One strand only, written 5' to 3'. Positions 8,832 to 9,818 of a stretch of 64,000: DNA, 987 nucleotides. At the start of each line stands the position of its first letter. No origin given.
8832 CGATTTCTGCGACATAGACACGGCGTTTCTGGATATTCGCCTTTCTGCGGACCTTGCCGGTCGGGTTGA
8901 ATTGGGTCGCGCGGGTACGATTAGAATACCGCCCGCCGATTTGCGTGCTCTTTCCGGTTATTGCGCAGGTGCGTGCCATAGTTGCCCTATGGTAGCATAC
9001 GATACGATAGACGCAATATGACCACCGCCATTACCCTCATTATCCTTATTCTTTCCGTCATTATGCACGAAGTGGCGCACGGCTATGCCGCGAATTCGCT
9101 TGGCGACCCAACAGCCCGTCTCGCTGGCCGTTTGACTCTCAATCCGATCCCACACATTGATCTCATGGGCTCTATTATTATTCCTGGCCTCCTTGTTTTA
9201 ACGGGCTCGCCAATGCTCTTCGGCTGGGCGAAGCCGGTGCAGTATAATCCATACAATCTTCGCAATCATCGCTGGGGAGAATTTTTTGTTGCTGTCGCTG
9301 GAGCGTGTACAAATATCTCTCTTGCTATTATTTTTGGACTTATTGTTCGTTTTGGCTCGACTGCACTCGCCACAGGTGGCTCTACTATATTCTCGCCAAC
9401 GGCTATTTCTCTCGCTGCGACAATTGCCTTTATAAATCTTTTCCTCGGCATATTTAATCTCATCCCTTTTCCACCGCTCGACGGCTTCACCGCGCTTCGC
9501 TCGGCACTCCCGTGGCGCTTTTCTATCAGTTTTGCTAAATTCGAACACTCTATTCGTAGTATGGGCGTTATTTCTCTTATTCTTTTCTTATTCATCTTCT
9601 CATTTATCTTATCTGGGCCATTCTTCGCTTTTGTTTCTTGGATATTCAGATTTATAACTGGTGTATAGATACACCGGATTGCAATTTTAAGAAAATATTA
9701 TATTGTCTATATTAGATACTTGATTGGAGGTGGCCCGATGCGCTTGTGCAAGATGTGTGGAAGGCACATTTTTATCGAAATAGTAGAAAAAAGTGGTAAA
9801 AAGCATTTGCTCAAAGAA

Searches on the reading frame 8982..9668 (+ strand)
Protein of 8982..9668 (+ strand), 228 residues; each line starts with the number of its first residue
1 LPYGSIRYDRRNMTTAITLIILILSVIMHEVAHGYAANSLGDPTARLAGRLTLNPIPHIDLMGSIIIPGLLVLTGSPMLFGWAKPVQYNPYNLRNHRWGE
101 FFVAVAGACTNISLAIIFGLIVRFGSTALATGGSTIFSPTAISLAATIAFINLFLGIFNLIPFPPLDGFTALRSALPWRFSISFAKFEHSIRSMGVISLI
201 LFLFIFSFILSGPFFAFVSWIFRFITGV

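Call 51: search_protein_families(library=pfam, proteins=[window:8982-9668:+], max_evalue=0.00001)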
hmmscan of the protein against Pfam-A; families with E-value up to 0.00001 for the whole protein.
window:8982-9668:+ (228 aa): 1 family
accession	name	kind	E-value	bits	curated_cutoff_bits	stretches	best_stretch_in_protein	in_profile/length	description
PF02163.28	Peptidase_M50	-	1.9e-14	54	27.2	1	18-201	2-220/221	Peptidase family M50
